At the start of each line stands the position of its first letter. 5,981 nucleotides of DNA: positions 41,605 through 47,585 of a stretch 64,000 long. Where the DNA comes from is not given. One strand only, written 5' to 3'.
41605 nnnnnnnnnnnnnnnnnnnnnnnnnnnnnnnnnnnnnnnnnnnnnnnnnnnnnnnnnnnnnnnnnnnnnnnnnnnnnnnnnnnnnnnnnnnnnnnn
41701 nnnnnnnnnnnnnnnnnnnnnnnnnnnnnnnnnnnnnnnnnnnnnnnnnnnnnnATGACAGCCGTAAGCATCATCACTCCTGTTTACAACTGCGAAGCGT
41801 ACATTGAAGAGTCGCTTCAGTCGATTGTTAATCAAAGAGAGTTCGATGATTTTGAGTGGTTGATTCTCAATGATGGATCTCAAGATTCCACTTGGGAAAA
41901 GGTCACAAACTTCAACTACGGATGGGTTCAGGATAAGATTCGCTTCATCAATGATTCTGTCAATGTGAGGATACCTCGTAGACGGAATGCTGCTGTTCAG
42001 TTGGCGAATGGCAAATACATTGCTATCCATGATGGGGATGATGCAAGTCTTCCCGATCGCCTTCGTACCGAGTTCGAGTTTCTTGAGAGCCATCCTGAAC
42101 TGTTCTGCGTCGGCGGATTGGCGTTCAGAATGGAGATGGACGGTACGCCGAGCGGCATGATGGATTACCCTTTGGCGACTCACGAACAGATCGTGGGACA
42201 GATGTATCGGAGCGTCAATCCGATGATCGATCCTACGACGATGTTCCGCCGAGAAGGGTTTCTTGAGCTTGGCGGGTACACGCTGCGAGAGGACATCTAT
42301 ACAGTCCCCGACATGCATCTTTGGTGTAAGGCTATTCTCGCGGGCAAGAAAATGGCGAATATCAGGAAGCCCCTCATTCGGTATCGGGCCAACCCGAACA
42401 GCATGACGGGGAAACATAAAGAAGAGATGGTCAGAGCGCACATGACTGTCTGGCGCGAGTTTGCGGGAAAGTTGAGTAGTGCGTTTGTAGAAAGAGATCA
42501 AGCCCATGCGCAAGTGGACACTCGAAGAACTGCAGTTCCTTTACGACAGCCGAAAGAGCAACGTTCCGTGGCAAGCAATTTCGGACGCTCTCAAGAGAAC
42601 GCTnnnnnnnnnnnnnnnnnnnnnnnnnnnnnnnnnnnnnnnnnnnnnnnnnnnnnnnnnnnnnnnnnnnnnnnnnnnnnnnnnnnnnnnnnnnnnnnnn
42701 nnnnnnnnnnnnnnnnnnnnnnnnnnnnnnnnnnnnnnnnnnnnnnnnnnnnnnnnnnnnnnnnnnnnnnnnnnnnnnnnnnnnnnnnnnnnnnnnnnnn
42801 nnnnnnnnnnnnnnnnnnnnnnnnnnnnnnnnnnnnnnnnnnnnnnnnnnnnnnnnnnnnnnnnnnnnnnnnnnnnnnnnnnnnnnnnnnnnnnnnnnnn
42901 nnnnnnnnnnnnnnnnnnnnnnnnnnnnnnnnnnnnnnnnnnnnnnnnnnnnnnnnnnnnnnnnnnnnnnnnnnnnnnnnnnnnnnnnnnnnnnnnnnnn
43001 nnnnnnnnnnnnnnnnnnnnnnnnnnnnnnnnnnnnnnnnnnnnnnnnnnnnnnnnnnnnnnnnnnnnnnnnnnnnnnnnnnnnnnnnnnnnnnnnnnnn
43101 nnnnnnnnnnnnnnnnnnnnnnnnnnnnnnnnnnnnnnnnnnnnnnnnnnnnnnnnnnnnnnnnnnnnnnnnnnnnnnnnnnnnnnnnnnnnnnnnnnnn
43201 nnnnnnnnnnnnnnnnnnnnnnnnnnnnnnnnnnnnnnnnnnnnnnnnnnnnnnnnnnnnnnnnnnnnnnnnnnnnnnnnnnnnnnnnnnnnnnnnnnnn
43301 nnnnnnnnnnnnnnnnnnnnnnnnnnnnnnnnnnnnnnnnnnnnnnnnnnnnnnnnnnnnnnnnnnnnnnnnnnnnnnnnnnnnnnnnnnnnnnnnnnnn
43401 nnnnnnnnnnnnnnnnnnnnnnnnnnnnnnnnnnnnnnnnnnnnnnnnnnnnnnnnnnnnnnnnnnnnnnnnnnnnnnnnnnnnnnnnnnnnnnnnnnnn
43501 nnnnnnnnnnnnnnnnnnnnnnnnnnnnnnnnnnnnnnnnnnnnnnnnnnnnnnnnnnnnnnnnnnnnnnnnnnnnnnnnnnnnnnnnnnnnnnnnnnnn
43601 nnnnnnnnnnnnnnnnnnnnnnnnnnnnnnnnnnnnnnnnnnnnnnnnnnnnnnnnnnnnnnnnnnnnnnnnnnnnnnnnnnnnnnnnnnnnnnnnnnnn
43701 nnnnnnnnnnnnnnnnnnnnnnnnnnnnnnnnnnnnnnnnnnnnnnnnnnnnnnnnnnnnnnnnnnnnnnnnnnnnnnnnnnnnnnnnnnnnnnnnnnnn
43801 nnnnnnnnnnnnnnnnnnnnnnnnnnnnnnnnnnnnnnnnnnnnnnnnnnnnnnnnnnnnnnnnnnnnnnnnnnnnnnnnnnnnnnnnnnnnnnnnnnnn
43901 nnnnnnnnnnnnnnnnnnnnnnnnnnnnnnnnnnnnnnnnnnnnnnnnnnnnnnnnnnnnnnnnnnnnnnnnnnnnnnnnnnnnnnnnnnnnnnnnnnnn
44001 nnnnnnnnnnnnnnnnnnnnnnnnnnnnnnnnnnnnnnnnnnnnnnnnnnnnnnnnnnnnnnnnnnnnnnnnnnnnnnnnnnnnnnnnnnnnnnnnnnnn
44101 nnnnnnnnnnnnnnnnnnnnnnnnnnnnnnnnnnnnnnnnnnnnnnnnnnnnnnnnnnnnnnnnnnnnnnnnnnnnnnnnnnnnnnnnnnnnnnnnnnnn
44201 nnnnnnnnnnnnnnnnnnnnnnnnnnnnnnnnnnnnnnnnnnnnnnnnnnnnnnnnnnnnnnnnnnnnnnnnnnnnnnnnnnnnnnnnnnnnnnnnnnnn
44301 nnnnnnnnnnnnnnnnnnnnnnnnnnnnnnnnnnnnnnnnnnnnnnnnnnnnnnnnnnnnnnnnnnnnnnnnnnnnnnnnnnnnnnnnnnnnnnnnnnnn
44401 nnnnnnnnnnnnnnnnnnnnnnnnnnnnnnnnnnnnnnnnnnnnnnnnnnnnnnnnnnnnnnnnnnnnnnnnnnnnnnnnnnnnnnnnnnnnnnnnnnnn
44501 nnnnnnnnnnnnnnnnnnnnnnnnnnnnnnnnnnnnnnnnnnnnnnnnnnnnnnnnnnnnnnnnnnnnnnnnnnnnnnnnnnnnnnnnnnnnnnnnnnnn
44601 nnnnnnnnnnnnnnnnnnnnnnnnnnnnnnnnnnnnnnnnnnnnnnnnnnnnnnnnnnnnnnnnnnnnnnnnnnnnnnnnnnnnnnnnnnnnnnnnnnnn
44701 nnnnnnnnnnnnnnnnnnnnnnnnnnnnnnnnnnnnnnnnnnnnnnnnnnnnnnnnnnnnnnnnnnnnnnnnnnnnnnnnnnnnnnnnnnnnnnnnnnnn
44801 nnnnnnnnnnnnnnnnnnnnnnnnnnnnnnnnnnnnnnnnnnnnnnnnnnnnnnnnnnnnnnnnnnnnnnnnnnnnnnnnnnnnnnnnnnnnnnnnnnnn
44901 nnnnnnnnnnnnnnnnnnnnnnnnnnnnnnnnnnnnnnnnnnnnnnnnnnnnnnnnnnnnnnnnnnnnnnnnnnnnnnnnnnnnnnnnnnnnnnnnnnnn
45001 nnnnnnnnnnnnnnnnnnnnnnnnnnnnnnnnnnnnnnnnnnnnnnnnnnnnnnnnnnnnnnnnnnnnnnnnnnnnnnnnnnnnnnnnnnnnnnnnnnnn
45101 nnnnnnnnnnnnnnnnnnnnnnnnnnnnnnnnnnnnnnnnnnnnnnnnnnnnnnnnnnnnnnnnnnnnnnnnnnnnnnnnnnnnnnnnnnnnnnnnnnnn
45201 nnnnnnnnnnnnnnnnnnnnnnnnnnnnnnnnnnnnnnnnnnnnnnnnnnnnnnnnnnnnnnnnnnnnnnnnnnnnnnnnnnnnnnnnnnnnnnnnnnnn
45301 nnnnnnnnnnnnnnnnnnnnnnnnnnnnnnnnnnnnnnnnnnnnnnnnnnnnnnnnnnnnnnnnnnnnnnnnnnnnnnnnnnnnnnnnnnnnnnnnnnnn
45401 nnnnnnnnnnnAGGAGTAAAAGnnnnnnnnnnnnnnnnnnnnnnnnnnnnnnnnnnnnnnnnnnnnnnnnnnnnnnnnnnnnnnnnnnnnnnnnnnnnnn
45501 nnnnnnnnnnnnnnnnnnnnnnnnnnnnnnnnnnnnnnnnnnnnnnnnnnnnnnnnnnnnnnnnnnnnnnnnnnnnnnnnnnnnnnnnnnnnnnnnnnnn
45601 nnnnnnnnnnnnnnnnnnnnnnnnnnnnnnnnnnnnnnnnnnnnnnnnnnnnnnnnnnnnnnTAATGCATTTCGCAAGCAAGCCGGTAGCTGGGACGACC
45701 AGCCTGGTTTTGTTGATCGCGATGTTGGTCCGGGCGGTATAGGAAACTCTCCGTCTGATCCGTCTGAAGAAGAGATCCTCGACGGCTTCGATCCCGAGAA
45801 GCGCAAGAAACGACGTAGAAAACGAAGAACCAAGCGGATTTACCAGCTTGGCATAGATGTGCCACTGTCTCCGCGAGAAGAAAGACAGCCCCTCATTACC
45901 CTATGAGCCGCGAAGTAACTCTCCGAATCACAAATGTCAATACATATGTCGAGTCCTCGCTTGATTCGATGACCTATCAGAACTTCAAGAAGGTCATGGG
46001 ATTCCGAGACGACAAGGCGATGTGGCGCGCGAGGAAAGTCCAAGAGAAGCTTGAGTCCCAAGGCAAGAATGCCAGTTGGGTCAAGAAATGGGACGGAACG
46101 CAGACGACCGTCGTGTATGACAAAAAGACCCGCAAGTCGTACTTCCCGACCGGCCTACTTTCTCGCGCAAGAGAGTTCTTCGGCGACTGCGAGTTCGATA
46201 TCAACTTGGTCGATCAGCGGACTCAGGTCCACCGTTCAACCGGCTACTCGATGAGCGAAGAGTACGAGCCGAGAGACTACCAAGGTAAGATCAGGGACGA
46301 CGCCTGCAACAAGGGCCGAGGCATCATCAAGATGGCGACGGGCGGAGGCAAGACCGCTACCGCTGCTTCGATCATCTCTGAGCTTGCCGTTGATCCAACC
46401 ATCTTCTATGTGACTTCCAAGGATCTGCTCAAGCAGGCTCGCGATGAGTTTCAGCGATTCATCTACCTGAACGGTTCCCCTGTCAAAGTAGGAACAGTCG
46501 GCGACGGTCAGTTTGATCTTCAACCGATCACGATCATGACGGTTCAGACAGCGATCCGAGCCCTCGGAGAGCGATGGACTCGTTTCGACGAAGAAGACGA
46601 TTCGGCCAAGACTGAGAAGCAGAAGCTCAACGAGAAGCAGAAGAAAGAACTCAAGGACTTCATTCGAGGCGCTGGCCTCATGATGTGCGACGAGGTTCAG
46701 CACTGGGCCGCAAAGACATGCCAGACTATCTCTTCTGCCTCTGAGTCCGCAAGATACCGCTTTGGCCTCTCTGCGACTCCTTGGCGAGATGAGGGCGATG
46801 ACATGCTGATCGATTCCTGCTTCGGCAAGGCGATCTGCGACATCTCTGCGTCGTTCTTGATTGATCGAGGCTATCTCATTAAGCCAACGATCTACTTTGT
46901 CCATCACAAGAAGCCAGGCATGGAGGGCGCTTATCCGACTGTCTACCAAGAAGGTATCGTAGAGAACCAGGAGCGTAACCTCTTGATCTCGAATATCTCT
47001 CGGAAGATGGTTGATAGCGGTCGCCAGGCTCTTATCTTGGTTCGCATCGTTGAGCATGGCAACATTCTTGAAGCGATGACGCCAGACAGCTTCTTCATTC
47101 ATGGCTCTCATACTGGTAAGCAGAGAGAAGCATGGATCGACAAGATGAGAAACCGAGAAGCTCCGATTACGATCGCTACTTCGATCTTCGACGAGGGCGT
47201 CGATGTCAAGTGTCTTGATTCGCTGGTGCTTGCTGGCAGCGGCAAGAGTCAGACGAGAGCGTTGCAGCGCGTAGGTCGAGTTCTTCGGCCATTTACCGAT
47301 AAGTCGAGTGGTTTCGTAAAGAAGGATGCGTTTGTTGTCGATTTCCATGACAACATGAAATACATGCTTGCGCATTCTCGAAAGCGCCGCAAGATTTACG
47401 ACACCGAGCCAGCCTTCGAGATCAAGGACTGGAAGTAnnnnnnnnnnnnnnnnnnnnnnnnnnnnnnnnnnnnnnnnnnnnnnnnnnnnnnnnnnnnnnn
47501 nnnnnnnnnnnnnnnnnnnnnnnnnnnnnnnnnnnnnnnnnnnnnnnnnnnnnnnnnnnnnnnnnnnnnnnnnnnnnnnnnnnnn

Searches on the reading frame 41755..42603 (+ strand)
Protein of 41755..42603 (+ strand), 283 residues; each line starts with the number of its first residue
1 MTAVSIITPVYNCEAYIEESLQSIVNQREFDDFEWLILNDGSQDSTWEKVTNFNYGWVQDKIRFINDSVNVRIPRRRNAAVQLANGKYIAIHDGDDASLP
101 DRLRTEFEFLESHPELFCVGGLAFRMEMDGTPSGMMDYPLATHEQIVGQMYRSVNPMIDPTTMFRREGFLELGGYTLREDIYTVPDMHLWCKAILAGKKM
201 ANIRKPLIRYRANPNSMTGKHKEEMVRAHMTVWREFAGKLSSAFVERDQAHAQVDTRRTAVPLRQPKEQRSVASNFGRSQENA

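Call 10: search_protein_families(library=phrogs, proteins=[window:41755-42603:+], max_evalue=0.001)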
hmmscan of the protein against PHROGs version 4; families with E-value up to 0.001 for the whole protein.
window:41755-42603:+ (283 aa): 3 families
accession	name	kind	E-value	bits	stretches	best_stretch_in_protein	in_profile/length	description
phrog_22088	-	unknown function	5.9e-05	23.2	1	4-102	62-160/377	-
phrog_841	-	moron, auxiliary metabolic gene and host takeover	6.8e-05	23.5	1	3-95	3-96/309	GtrB-like O-antigen conversion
phrog_22739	-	moron, auxiliary metabolic gene and host takeover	0.00038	20.6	1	1-97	1-96/327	GtrB-like O-antigen conversion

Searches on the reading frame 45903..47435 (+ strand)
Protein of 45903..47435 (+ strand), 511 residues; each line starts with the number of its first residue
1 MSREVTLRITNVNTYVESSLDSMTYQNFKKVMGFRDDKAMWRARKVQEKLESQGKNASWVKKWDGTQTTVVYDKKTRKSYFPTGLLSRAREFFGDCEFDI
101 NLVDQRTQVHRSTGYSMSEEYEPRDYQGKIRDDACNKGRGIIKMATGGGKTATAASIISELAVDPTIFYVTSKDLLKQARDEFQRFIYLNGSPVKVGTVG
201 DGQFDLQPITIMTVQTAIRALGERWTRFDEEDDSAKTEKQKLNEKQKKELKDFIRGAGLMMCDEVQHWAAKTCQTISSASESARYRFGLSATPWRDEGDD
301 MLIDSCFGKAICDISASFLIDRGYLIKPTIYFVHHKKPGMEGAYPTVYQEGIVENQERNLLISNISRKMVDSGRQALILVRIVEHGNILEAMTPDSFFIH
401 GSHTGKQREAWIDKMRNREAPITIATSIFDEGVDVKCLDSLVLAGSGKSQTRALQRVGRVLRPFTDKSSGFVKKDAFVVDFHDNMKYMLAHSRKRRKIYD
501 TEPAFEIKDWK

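Call 10: search_protein_families(library=phrogs, proteins=[window:45903-47435:+], max_evalue=0.001)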
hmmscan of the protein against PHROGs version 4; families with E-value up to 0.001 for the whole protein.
window:45903-47435:+ (511 aa): 6 families
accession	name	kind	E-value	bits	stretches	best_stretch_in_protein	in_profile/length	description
phrog_16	-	DNA, RNA and nucleotide metabolism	5.9e-84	283.9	1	82-495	243-612/986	DNA helicase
phrog_9690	-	DNA, RNA and nucleotide metabolism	5.2e-57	194.2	1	242-509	26-301/306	DNA helicase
phrog_16259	-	DNA, RNA and nucleotide metabolism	8.7e-13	49.2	1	60-228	45-225/330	DNA helicase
phrog_14619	-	DNA, RNA and nucleotide metabolism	7.1e-09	36.6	1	120-221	117-223/314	DNA helicase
phrog_17901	-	DNA, RNA and nucleotide metabolism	2.2e-06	29.1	1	425-502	17-94/109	DNA helicase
phrog_62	-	DNA, RNA and nucleotide metabolism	3.6e-06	25.7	1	90-300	682-856/1881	DNA helicase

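Call 20: search_dna_similar(query=window:45903-47435:+, collection=phages, mode=protein, max_rows=15)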
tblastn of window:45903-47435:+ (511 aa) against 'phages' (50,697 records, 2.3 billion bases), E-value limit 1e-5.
Records with a match: 2709; places in all: 2712; records where one place covers at least 80% of the query: 258.
Best place of each record, by identity: <60% 2709.
By first word of the organism name: Escherichia 581; Synechococcus 373; Staphylococcus 343; Bacillus 250; Klebsiella 178; Shigella 79; Acinetobacter 70; Enterococcus 69; Erwinia 64; Cyanophage 62; and 65 more.
By host as written in the record: - 391; Escherichia coli 247; Staphylococcus aureus 113; Synechococcus 107; Erwinia amylovora 44; Listeria monocytogenes 43; Klebsiella pneumoniae 40; Synechococcus sp. 38; and 628 more.
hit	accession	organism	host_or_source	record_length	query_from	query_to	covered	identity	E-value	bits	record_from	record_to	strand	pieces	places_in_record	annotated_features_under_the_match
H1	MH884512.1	Bacillus phage vB_BpsS-140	Bacillus pseudalcaliphilus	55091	62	507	87%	38.1%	3e-71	253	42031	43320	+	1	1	helicase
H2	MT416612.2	Bacillus phage YungSlug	Bacillus thuringiensis kurstaki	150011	63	508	84%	33.0%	7e-30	188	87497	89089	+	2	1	DNA helicase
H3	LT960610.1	Bacillus phage SBSphiC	Bacillus subtilis BEST7003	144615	62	508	81%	33.8%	3e-30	187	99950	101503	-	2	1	record has no annotation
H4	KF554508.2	Bacillus phage CP-51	Bacillus cereus HER1399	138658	63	507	87%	31.3%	4e-42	167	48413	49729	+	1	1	putative helicase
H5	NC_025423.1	Bacillus phage CP-51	Bacillus cereus HER1399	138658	63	507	87%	31.3%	4e-42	167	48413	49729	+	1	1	DNA helicase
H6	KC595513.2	Bacillus phage Shanette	Bacillus cereus BGSC 6E1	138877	63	507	87%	31.0%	2e-40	162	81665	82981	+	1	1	DNA helicase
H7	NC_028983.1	Bacillus phage Shanette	Bacillus cereus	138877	63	507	87%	31.0%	2e-40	162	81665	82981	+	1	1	DNA helicase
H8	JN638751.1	Bacillus phage G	Bacillus megaterium str. ATCC 43725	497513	66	508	87%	31.1%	9e-50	189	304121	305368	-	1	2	400: gp400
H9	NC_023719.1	Bacillus phage G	Bacillus megaterium str. ATCC 43725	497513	66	508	87%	31.1%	9e-50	189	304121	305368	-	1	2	400: gp400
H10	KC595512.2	Bacillus phage JL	Bacillus cereus BGSC 6E1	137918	63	507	87%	30.8%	1e-39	159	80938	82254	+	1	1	DNA helicase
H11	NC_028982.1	Bacillus phage JL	Bacillus cereus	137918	63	507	87%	30.8%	1e-39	159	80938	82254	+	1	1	DNA helicase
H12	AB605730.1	Bacillus phage SP-10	-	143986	62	508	81%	33.0%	3e-30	187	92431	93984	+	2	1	DNA helicase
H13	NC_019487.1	Bacillus phage SP-10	-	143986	62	508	81%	33.0%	3e-30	187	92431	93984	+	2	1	DNA helicase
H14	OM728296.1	Bacillus phage vB_BsuM-Goe26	Bacillus subtilis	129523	62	508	81%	33.0%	9e-30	186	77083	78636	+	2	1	dbpA: ATP-dependent RNA helicase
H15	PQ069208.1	Bacillus phage S4-1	Bacillus sp. S4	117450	63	507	87%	30.5%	7e-41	163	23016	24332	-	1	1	record has no annotation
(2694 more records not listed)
